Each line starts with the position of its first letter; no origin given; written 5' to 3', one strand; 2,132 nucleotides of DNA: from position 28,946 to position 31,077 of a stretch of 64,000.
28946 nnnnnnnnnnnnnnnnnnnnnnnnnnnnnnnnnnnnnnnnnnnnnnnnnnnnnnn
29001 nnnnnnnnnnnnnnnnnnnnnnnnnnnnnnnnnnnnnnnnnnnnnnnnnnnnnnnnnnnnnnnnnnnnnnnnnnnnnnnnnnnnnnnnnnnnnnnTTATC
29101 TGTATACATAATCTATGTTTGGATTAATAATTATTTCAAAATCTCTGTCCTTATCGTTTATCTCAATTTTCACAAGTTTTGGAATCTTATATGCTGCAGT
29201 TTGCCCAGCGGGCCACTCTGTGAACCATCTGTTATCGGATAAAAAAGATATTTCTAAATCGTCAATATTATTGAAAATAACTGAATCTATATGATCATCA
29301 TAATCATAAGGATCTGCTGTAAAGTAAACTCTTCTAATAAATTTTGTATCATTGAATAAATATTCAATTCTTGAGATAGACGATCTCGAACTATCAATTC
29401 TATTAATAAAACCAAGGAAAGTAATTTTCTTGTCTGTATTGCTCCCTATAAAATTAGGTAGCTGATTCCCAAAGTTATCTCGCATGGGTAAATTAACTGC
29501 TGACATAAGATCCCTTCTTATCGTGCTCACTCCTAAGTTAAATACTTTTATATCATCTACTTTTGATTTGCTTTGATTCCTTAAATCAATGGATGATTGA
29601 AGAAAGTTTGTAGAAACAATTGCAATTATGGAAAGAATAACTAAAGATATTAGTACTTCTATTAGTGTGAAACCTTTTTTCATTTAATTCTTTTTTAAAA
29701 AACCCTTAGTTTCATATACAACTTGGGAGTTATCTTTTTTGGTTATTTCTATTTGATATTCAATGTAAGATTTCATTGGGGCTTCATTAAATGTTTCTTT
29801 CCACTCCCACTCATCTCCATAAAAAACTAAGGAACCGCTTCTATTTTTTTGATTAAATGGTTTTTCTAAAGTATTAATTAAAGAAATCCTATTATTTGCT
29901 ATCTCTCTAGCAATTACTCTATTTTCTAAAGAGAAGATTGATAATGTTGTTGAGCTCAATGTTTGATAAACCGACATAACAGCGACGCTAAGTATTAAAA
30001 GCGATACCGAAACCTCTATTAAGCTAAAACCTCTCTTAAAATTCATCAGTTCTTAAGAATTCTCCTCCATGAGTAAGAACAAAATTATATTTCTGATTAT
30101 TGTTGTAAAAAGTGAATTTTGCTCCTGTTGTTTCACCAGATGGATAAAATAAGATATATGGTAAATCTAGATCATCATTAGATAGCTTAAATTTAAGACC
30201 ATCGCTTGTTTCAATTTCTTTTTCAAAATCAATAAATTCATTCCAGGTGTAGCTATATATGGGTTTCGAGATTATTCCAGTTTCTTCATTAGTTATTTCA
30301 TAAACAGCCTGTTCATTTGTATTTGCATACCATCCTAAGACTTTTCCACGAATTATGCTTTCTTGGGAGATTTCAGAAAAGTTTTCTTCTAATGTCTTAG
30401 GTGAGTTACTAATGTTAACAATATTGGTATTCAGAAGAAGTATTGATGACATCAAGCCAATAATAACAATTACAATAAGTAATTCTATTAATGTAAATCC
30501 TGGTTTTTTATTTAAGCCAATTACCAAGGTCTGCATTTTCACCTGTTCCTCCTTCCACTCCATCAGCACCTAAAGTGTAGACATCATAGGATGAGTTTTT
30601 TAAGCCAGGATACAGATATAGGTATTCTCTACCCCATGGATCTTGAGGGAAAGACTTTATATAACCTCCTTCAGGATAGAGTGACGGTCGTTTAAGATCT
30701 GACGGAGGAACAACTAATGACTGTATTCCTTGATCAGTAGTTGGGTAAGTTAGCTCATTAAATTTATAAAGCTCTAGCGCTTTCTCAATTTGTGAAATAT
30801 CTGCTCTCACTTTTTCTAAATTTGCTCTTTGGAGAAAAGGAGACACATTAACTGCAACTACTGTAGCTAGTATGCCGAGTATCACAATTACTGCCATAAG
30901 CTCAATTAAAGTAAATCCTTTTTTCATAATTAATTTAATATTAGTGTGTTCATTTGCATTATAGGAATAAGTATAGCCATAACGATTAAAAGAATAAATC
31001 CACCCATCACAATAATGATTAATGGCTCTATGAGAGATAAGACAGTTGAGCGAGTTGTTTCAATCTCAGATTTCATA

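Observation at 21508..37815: A complete minimal T2SS embedded between phoBR and phosphate-scavenging genes in one 16-kb co-directional array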

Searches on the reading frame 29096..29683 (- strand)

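Call 3: search_protein_families(library=pfam, proteins=[window:29096-29683:-], max_evalue=0.01)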
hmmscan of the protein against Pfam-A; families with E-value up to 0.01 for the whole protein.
window:29096-29683:- (195 aa): 2 families
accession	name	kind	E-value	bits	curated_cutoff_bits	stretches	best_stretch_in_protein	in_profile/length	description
PF11612.13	T2SSJ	-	8.8e-18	65.4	28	1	55-179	1-132/140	Type II secretion system (T2SS), protein J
PF07963.17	N_methyl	-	5.8e-08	32.4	21.2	1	2-23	4-25/27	Prokaryotic N-terminal methylation motif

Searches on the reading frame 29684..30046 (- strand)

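Call 3: search_protein_families(library=pfam, proteins=[window:29684-30046:-], max_evalue=0.01)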
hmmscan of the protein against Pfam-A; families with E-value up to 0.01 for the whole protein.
window:29684-30046:- (120 aa): 3 families
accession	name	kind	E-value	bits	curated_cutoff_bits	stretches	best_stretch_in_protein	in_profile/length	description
PF02501.22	T2SSI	-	1.2e-07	32.1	25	1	40-117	1-79/80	Type II secretion system (T2SS), protein I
PF07963.17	N_methyl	-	1.3e-06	28.2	21.2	1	1-27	1-27/27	Prokaryotic N-terminal methylation motif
PF19263.5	DUF5906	-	0.0088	17.1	27.6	0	50-112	26-91/114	Family of unknown function (DUF5906)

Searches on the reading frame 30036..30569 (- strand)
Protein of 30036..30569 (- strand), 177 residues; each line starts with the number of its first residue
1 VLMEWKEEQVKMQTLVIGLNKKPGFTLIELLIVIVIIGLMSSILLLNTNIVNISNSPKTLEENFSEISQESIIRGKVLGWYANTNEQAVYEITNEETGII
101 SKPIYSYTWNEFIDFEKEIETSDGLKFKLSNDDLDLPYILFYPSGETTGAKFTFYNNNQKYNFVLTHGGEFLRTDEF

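Call 3: search_protein_families(library=pfam, proteins=[window:30036-30569:-], max_evalue=0.01)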
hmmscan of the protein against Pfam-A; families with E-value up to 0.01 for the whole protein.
window:30036-30569:- (177 aa): 1 family
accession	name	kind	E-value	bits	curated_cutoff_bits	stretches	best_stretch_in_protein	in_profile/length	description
PF07963.17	N_methyl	-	7.4e-08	32.1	21.2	1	20-45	2-27/27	Prokaryotic N-terminal methylation motif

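Call 34: search_protein_families(library=ncbifam, proteins=[window:30036-30569:-], max_evalue=0.01)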
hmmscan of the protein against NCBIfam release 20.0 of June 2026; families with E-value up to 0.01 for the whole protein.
window:30036-30569:- (177 aa): 10 families
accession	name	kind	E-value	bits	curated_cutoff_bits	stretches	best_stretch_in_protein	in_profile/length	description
TIGR01708.2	typeII_sec_gspH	equivalog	7.1e-13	48.9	80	1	24-164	3-156/169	type II secretion system minor pseudopilin GspH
TIGR02532.1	IV_pilin_GFxxxE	domain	1.2e-07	31.2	16.3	1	24-45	3-24/24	prepilin-type N-terminal cleavage/methylation domain-containing protein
NF040982.1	ComGD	equivalog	0.00016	22.1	70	1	23-120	2-108/139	competence type IV pilus minor pilin ComGD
TIGR01710.1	typeII_sec_gspG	equivalog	0.00018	21.6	88.85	1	24-44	2-22/134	type II secretion system major pseudopilin GspG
NF007862.0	PRK10574.1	equivalog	0.00095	19.3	138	1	20-43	2-25/145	prepilin peptidase-dependent pilin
NF041775.1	typeIV_PilA_Myxo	equivalog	0.0011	19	400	1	22-47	10-35/214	type IV pilin protein PilA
NF007800.0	PRK10506.1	equivalog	0.0028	17.5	158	1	19-42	5-28/163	prepilin peptidase-dependent protein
TIGR02596.1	TIGR02596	subfamily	0.0034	17.5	70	1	25-49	1-25/196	Verru_Chthon cassette protein D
NF041002.1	pilin_ComGF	equivalog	0.005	17.1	80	1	23-55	2-34/139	competence type IV pilus minor pilin ComGF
NF041013.1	T4P_ComGE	equivalog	0.0084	16.2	49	0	21-54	2-35/83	competence type IV pilus minor pilin ComGE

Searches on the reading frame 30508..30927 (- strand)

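Call 3: search_protein_families(library=pfam, proteins=[window:30508-30927:-], max_evalue=0.01)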
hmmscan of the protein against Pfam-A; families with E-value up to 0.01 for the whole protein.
window:30508-30927:- (139 aa): 2 families
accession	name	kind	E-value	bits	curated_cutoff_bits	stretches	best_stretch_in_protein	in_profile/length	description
PF08334.16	T2SSG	-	6e-33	113.6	21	1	32-137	6-108/108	Type II secretion system (T2SS), protein G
PF07963.17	N_methyl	-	7.7e-08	32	21.2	1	2-24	4-26/27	Prokaryotic N-terminal methylation motif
